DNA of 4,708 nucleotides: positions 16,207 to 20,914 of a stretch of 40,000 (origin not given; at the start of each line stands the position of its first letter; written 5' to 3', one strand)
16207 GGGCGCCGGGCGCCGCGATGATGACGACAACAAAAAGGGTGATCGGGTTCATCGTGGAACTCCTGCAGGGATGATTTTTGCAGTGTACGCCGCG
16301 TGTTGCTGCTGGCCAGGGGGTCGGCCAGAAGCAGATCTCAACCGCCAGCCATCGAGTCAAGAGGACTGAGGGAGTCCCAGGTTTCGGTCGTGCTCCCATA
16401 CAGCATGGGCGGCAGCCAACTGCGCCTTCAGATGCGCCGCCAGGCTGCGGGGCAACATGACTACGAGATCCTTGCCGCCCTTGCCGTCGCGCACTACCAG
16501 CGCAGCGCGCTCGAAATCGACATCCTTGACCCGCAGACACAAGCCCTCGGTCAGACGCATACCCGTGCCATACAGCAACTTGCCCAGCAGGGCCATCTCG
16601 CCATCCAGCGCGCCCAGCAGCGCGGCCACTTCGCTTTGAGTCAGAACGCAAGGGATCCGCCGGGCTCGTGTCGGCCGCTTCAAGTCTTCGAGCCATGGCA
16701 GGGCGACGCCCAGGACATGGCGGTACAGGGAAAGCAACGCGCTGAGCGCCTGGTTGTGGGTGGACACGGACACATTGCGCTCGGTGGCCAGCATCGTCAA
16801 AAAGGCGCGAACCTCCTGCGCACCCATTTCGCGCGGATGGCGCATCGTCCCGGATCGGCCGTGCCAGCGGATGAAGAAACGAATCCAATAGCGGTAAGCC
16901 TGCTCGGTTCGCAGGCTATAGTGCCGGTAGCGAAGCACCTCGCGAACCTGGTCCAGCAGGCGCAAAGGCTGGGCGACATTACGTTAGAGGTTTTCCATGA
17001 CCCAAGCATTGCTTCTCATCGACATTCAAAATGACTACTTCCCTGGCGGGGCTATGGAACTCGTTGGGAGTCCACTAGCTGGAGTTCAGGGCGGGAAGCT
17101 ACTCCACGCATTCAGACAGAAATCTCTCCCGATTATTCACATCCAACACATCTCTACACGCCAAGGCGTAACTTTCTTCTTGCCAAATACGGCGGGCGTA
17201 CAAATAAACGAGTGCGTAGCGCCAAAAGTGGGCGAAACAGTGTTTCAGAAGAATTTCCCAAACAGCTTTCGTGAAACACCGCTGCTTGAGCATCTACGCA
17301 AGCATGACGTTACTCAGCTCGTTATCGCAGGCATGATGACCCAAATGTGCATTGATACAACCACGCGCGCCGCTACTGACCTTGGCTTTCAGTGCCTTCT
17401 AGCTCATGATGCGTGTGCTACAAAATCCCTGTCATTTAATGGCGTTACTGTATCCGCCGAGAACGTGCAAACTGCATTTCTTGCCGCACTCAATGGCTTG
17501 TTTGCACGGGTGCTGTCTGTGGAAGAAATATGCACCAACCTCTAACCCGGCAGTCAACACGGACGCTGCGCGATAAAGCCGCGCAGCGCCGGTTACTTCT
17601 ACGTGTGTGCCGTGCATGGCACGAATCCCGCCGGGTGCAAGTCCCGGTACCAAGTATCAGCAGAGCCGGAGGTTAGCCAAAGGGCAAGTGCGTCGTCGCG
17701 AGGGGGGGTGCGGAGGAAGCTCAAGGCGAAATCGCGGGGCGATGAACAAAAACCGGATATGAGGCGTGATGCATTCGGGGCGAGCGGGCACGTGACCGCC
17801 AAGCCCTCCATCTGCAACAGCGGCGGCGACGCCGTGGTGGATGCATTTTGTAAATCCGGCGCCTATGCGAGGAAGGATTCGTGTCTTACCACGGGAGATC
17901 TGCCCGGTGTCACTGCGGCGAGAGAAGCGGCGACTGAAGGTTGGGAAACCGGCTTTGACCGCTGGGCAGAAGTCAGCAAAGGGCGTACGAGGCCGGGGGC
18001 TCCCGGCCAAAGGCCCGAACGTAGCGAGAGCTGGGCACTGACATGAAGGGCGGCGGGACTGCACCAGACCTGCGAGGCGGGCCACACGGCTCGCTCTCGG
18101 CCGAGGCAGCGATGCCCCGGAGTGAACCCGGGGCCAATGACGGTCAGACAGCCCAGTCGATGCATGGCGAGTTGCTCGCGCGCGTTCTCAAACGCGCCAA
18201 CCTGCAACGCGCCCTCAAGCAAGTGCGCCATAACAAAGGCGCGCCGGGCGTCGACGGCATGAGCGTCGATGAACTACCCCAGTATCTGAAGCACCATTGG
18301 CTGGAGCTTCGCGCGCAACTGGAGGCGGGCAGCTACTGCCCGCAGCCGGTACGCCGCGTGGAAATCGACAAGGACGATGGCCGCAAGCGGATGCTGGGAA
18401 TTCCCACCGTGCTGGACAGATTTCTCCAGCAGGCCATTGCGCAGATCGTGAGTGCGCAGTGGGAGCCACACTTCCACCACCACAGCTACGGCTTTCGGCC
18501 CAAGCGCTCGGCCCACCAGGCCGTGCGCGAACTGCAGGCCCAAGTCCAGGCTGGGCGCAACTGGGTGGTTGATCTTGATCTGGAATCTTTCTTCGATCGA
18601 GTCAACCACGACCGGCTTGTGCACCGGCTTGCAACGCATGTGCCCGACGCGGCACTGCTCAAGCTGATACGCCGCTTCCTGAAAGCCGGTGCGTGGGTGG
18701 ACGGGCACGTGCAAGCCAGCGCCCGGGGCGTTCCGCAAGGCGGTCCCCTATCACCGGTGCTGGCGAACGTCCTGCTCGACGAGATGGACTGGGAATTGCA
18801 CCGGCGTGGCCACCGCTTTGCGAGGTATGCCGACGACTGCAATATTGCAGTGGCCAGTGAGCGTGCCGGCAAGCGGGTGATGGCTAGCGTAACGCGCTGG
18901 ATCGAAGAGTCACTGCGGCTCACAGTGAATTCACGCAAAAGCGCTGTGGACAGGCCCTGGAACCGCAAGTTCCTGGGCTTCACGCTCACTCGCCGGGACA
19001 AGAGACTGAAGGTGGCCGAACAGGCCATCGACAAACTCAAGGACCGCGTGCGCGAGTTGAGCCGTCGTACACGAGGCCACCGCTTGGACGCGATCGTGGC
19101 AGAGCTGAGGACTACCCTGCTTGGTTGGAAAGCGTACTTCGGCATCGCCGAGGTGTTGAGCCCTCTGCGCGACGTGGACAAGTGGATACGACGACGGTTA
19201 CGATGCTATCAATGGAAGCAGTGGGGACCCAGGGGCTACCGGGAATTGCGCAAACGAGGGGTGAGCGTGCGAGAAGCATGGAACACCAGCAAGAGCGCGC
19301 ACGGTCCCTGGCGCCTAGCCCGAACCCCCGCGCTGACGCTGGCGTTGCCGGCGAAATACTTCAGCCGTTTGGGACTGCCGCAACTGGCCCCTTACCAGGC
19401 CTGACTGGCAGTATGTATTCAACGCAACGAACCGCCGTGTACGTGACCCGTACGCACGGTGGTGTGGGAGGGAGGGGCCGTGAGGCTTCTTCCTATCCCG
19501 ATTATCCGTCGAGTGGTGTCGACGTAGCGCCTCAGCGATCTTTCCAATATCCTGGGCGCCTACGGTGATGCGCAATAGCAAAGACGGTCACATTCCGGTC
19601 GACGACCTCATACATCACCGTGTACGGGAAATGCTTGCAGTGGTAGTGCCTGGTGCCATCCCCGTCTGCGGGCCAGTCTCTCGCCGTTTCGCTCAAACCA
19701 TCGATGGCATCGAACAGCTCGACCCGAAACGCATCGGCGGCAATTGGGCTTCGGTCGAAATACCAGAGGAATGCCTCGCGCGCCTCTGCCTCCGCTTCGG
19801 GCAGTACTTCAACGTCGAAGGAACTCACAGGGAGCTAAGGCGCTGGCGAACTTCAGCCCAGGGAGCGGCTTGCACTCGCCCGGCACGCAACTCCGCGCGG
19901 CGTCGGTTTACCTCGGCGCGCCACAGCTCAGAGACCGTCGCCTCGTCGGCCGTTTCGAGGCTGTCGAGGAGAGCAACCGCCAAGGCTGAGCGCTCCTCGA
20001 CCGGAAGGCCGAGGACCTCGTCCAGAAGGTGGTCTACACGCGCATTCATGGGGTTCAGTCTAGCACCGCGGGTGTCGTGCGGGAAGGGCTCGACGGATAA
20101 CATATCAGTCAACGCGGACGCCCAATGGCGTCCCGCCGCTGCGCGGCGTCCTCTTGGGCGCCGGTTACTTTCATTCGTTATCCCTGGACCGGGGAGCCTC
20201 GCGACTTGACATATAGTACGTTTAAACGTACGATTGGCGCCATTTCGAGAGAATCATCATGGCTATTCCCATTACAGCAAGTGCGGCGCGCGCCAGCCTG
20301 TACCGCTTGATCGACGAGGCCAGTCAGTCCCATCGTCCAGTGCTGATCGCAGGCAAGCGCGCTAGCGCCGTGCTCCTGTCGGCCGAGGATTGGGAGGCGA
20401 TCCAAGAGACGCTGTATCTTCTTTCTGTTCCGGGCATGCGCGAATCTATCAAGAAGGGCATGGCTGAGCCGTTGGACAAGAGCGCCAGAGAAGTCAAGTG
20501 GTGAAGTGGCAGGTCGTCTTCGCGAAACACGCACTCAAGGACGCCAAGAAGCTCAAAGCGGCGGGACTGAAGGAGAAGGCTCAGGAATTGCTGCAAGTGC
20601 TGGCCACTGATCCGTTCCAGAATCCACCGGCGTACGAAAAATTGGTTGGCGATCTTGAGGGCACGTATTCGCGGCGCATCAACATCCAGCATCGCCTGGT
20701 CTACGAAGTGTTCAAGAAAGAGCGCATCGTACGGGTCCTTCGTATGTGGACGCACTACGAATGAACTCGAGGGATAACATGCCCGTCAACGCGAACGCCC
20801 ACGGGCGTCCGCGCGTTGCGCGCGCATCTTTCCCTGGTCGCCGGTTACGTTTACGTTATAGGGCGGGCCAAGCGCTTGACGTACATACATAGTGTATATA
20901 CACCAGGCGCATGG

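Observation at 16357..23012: Decayed sedentary chromosomal integron whose attC sites validate themselves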

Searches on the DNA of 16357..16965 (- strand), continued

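Call 64: search_with_rna_model(model_id=R1, sources=[L089, L090, L091, L095, L096, L097, L098, L099, L100, L101, L102, L103, L106, L107, L108, L109, L110, L111, L112, L113, L114, L116, L117, L118, L119, L120, L121, L122, L123, L124, L126, L127, L128, L129, L130, L131, L132, L133, L134, L135, L136, L137, L138, L139, L140, L141, L142, L143, L144, L145, L146, L147, L148, L149, L150, L151, L153, L154, L156, L157, L159, L160, L163, L164, L165, L166, L167, L168, L169, L170, L171, L172, L173, L174], max_evalue=0.01, make_alignment=true)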
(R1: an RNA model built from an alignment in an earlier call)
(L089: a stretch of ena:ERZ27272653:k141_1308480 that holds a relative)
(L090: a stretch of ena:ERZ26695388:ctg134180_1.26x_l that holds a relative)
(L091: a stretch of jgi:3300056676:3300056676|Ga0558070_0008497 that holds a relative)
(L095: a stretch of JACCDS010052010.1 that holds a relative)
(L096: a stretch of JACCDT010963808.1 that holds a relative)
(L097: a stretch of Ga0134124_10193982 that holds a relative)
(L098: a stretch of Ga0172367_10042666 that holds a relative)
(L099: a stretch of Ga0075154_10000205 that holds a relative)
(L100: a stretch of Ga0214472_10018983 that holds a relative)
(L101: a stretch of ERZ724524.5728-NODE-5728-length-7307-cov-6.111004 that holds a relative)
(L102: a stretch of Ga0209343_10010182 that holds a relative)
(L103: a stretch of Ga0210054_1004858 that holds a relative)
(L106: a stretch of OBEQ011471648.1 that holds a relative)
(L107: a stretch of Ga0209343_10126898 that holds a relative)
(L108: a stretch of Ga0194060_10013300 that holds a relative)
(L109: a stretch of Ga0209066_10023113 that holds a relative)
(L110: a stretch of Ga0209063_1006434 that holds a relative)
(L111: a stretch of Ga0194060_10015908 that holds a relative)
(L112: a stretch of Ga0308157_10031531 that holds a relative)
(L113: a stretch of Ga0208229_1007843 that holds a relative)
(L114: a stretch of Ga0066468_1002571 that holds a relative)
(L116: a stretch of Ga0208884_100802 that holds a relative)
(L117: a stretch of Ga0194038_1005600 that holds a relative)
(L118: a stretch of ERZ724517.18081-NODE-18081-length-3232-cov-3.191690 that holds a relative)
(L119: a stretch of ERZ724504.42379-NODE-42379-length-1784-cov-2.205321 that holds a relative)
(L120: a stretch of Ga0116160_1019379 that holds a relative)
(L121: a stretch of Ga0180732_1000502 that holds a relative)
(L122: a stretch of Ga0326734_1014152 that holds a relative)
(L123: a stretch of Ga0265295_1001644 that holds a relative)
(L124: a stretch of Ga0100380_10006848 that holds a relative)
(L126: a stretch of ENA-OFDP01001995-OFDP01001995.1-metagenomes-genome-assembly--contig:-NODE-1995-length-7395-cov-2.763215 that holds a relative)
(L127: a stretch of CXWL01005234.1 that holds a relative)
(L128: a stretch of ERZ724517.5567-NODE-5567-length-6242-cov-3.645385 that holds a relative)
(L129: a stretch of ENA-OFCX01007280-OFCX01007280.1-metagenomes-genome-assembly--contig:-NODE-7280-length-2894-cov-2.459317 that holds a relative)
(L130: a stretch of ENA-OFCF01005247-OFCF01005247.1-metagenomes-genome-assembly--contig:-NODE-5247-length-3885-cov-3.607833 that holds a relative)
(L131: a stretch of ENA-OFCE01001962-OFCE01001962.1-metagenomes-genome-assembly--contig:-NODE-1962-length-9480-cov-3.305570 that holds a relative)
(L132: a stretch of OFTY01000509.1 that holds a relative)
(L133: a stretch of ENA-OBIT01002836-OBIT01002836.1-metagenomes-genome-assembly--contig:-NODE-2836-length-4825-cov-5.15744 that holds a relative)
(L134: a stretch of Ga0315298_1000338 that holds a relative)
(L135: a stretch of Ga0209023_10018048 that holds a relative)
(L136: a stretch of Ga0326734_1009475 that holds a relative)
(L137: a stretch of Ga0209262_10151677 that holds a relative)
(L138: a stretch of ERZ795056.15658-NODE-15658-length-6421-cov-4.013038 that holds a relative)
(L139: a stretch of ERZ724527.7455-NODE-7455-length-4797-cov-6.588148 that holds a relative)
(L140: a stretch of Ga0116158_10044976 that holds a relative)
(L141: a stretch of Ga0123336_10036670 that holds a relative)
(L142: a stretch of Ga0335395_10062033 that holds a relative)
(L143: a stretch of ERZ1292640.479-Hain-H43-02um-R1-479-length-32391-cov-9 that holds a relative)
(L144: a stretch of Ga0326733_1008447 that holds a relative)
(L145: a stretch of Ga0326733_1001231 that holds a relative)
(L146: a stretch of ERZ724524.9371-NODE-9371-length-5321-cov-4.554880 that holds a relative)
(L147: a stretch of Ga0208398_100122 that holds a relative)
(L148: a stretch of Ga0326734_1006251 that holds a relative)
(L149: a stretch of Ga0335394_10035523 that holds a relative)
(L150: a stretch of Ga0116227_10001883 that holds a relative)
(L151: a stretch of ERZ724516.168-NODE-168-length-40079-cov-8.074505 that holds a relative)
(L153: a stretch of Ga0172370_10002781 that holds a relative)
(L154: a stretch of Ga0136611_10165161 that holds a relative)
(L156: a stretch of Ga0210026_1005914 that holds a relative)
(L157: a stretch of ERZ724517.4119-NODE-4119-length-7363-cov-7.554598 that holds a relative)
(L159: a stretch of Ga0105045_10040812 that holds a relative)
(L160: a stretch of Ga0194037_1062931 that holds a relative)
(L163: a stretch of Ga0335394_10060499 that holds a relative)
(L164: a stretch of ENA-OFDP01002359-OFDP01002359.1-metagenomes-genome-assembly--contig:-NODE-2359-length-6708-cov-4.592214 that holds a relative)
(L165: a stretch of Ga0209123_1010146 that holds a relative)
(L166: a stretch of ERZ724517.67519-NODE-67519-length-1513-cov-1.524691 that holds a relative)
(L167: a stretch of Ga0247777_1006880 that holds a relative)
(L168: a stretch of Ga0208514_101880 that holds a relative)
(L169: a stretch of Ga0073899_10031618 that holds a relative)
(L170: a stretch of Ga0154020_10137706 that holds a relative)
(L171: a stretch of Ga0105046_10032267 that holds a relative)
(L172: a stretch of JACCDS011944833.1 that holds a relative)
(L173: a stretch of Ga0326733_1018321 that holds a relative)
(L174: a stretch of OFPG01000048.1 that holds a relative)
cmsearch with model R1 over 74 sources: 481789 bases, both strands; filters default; matches with E-value up to 0.01: 118.
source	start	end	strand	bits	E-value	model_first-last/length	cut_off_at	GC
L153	8179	8241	-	65.1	1.1e-12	1-65/65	no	0.68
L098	885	954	-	63.1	3.2e-12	1-65/65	no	0.64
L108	256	324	-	62.6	4.4e-12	1-65/65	no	0.58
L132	6881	6939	-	61.8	6.9e-12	1-65/65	no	0.59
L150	8772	8840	-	61.6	7.8e-12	1-65/65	no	0.67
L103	1845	1914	-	61.2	9.4e-12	1-65/65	no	0.66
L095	3037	3123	-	61.1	1e-11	1-65/65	no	0.7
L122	98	160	-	60.7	1.3e-11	1-65/65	no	0.62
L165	919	1005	-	60.4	1.5e-11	1-65/65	no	0.64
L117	1358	1426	-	59.8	2.1e-11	1-65/65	no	0.64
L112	609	680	-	59.1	3.2e-11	1-65/65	no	0.62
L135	1129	1215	-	58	5.8e-11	1-65/65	no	0.67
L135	609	677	-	57.6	7.5e-11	1-65/65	no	0.57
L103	5071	5157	-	57.5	7.8e-11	1-65/65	no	0.67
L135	1717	1803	-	57.5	7.9e-11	1-65/65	no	0.67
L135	91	159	-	57.3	8.8e-11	1-65/65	no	0.59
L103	250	312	-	56.2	1.6e-10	1-65/65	no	0.68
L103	3418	3483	-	55.6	2.2e-10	1-65/65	no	0.61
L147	4789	4875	-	55.4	2.6e-10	1-65/65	no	0.66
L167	1806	1865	-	54.9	3.4e-10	1-65/65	no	0.55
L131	2418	2495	-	54.6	3.9e-10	1-65/65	no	0.65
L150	5821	5889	-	54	5.5e-10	1-65/65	no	0.67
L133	28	105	-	53.9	6e-10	1-65/65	no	0.65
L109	565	628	-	52.8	1.1e-09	1-65/65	no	0.62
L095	2348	2413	-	52.7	1.1e-09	1-65/65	no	0.64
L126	434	520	-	52.4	1.3e-09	1-65/65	no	0.61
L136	89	175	-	52.3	1.5e-09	1-65/65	no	0.6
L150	7729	7790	-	52.2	1.5e-09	1-65/65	no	0.61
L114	434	520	-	52.1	1.6e-09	1-65/65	no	0.67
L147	4284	4370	-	52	1.7e-09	1-65/65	no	0.57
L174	4959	5016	-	51.6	2.2e-09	1-65/65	no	0.57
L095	4353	4421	-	51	3e-09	1-65/65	no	0.64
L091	8585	8648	-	50.6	3.8e-09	1-65/65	no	0.59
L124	7643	7705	-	49.8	5.8e-09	1-65/65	no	0.56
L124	4526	4589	-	49.3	8e-09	1-65/65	no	0.61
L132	7414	7539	-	49.2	8.4e-09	1-65/65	no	0.68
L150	8326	8382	-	49.2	8.4e-09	1-65/65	no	0.63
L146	1663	1749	-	48.9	9.9e-09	1-65/65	no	0.59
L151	8355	8441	-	48.9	9.9e-09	1-65/65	no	0.59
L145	63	149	-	48.4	1.3e-08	1-65/65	no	0.6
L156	4008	4094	-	47.7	2e-08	1-65/65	no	0.64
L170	91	177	-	47.6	2e-08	1-65/65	no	0.67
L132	8836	8916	-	47.5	2.2e-08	1-65/65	no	0.64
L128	662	748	-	47.4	2.3e-08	1-65/65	no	0.61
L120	2022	2099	-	46.9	3e-08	1-65/65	no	0.65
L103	1436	1494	-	46.4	3.9e-08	1-65/65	no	0.47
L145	2992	3051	-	46.3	4.4e-08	1-65/65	no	0.5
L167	2602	2688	-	46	4.9e-08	1-65/65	no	0.6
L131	689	778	-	46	5e-08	1-65/65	no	0.59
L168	1791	1877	-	45.6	6.2e-08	1-65/65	no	0.62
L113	575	640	-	45.6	6.2e-08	1-65/65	no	0.61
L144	342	411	-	45.4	7.1e-08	1-65/65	no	0.63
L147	1363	1422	-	45.2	8e-08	1-65/65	no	0.53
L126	6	63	-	44.7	1.1e-07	1-65/65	no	0.5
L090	308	394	-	44.6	1.1e-07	1-65/65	no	0.63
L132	8222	8348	-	43.5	2.1e-07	1-65/65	no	0.69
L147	5237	5323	-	43.5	2.1e-07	1-65/65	no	0.54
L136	487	573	-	43.4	2.2e-07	1-65/65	no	0.6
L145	1624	1710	-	43.3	2.4e-07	1-65/65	no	0.6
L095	4035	4093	-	43.1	2.6e-07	1-65/65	no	0.68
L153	6706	6811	-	42.9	2.9e-07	1-65/65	no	0.66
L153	9215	9292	-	42.9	2.9e-07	1-65/65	no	0.71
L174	8518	8583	-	42.7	3.2e-07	1-65/65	no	0.64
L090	682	741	-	42.3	4.1e-07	1-65/65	no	0.73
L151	6140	6226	-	41.9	5.1e-07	1-65/65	no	0.6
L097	19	99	-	41.7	5.6e-07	1-65/65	no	0.59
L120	2412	2471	-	41.6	6e-07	1-65/65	no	0.55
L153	4129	4179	-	41.3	7.1e-07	1-65/65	no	0.51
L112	1756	1813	-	41.2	7.7e-07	1-65/65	no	0.59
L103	908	982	-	41.1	7.8e-07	1-65/65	no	0.63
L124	8411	8533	-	41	8.5e-07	1-65/65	no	0.54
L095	3603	3701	-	40.8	9.4e-07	1-65/65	no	0.65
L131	1846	1935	-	40.6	1.1e-06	1-65/65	no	0.53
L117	807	873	-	40.6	1.1e-06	1-65/65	no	0.63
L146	1015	1140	-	40.6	1.1e-06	1-65/65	no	0.67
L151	7707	7832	-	40.6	1.1e-06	1-65/65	no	0.67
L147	8876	8945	-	40.4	1.2e-06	1-65/65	no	0.56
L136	940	996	-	40.4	1.2e-06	1-65/65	no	0.65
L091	9353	9415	-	40.3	1.2e-06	1-65/65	no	0.6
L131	1214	1327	-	40.3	1.3e-06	1-65/65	no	0.63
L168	954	1040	-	40.2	1.3e-06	1-65/65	no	0.56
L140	155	208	-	39.6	1.8e-06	1-65/65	no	0.61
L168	708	767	-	39.2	2.4e-06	1-65/65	no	0.45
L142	657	767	-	38.8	2.9e-06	1-65/65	no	0.51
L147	1020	1106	-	38.4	3.6e-06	1-65/65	no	0.62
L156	3308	3358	-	38.1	4.4e-06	1-65/65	no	0.57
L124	5067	5153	-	37.9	4.8e-06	1-65/65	no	0.54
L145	968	1033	-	37.3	6.7e-06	1-65/65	no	0.64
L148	1243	1302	-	37.2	7.1e-06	1-65/65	no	0.7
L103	4317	4388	-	36.1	1.3e-05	1-65/65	no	0.68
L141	1855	1918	-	36.1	1.4e-05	1-65/65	no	0.52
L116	2063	2120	-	35.8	1.6e-05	1-65/65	no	0.59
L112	1241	1298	-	35.2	2.2e-05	1-65/65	no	0.62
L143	47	105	-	35.1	2.4e-05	1-65/65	no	0.49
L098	114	174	-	34.9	2.7e-05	1-65/65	no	0.62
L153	3000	3063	-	33.8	4.9e-05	1-65/65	no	0.61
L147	7564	7650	-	33.8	5.1e-05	1-65/65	no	0.67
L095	1993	2082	-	33.1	7.4e-05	1-65/65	no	0.69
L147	3359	3445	-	32.5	0.0001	1-65/65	no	0.68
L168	2280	2390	-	32.5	0.0001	1-65/65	no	0.6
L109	122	176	-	32.3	0.00011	1-65/65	no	0.58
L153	5579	5641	-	31.9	0.00015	1-65/65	no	0.7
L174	6367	6448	-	31.8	0.00015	1-65/65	no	0.6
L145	2403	2466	-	30.9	0.00026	1-65/65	no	0.53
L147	3875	3976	-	30.8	0.00027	1-65/65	no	0.61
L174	5694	5780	-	30.4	0.00033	1-65/65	no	0.55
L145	394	480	-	30.1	0.00039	1-65/65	no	0.56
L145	4073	4159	-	29.7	0.0005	1-65/65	no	0.69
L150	6863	6933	-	29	0.00073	1-65/65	no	0.48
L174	3307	3369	-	29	0.00076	1-65/65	no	0.63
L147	8033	8134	-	28.9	0.00077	1-65/65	no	0.56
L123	862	939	-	28.4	0.001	1-65/65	no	0.69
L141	1188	1253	-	28.3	0.0011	1-65/65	no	0.53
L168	283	368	-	27.2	0.002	1-65/65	no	0.63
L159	678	788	-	27.1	0.0022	1-65/65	no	0.53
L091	6445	6502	-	27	0.0022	1-65/65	no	0.64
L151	5405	5462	-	25.5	0.0054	1-65/65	no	0.53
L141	619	687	-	25.1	0.0066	1-65/65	no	0.57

Alignment A5: 118 matches aligned to the model, 242 columns, each read 5' to 3' on its own strand. Consensus structure (alignment columns), stored with it:
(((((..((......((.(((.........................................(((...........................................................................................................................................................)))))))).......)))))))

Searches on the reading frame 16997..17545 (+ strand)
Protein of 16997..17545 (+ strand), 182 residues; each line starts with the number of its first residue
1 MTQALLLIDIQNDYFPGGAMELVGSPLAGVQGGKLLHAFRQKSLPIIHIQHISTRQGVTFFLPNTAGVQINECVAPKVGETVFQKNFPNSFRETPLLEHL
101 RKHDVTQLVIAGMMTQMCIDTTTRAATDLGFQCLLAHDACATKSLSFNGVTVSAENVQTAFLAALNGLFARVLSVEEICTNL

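Call 4: search_protein_families(library=ncbifam, proteins=[window:16997-17545:+], max_evalue=0.01)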
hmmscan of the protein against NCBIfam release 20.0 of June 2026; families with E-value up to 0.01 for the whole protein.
window:16997-17545:+ (182 aa): 5 families
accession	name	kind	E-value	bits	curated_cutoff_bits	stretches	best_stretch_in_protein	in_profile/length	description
NF050097.1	BiurAmidohydBiuH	equivalog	7.7e-17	61.5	370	1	65-162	111-208/221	biuret amidohydrolase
NF008623.0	PRK11609.1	equivalog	3.9e-13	49.7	174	2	92-161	129-192/213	bifunctional nicotinamidase/pyrazinamidase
NF008517.0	PRK11440.1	equivalog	1e-09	38.6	195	1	90-147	106-163/188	hydrolase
TIGR03614.1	RutB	equivalog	3.9e-07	29.9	377.95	1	72-147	118-193/226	pyrimidine utilization protein B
NF041461.1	C_hydro_YcaC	equivalog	0.0005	19.6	310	1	96-143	93-140/201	isochorismate family cysteine hydrolase YcaC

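Call 5: search_protein_families(library=pfam, proteins=[window:16997-17545:+], max_evalue=0.01)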
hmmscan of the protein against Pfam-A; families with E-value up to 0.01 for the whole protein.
window:16997-17545:+ (182 aa): 1 family
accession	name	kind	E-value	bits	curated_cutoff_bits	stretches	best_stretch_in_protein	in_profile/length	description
PF00857.26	Isochorismatase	-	3.7e-33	115.5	27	1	4-177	2-175/175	Isochorismatase domain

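Call 8: find_encoding_contigs(protein=window:16997-17545:+, flank=10000, max_places=8)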
Protein window:16997-17545:+ (182 aa): 4 contigs read that carry it; 4 places shown.
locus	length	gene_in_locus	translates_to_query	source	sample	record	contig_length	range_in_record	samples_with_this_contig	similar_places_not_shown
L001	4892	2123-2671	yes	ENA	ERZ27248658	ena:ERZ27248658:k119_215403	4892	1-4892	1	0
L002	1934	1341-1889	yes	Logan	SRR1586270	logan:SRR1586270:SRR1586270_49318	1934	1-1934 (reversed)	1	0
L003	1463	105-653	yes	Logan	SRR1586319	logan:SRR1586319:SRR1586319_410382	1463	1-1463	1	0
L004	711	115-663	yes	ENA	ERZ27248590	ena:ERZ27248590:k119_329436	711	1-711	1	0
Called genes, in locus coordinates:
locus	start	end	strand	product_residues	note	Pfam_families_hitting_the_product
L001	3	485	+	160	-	?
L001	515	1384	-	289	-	PF01145:Band_7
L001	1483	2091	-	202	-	PF13495:Phage_int_SAM_4, PF00589:Phage_integrase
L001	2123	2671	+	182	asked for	PF00857:Isochorismatase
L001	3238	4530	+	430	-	PF00078:RVT_1, PF08388:GIIM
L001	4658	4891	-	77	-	?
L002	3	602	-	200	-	?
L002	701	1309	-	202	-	PF13495:Phage_int_SAM_4, PF00589:Phage_integrase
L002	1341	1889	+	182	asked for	PF00857:Isochorismatase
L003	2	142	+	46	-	?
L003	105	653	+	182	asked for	PF00857:Isochorismatase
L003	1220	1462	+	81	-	?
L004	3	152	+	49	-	?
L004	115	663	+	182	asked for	PF00857:Isochorismatase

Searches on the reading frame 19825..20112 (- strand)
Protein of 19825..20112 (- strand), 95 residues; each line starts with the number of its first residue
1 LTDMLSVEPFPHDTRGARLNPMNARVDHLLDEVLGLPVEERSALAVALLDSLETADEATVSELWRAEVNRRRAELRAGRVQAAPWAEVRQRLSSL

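Call 4: search_protein_families(library=ncbifam, proteins=[window:19825-20112:-], max_evalue=0.01)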
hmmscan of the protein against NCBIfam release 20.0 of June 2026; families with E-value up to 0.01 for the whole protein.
window:19825-20112:- (95 aa): 1 family
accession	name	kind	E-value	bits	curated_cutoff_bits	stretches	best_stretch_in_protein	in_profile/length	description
TIGR02574.1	stabl_TIGR02574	hypoth_equivalog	2.7e-11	43.3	31.9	1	32-93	1-63/65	putative addiction module component, TIGR02574 family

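Call 5: search_protein_families(library=pfam, proteins=[window:19825-20112:-], max_evalue=0.01)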
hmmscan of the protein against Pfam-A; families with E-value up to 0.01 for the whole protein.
window:19825-20112:- (95 aa): 1 family
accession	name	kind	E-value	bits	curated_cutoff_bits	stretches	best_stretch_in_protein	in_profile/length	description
PF09720.15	Unstab_antitox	-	1.8e-15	57.1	23.3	1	36-88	2-54/54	Putative addiction module component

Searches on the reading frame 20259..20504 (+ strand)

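Call 4: search_protein_families(library=ncbifam, proteins=[window:20259-20504:+], max_evalue=0.01)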
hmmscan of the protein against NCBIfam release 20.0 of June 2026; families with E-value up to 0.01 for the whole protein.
window:20259-20504:+ (81 aa): 2 families
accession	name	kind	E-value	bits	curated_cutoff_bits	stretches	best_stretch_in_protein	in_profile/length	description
TIGR01552.1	phd_fam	subfamily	6e-08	31.9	20.8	1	5-55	2-52/53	type II toxin-antitoxin system prevent-host-death family antitoxin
NF008499.0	PRK11409.1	equivalog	3.8e-06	26.9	121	1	5-60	4-60/83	YoeB-YefM toxin-antitoxin system antitoxin YefM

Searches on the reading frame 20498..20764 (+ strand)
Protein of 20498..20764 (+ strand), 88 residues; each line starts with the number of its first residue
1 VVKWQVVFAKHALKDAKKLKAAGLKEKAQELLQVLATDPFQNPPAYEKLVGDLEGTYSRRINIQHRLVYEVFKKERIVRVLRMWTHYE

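Call 4: search_protein_families(library=ncbifam, proteins=[window:20498-20764:+], max_evalue=0.01)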
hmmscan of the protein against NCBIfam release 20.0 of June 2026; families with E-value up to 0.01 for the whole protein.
window:20498-20764:+ (88 aa): 3 families
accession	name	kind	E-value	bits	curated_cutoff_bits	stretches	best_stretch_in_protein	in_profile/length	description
TIGR02116.1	toxin_Txe_YoeB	equivalog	7.9e-27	93.3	51.8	1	8-87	1-80/80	Txe/YoeB family addiction module toxin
TIGR02385.1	RelE_StbE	subfamily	1.2e-07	32.1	27.9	1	5-86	1-84/88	type II toxin-antitoxin system mRNA interferase toxin, RelE/StbE family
TIGR00053.1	TIGR00053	subfamily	0.0026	18.4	87.25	1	6-87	4-88/92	YafQ family addiction module toxin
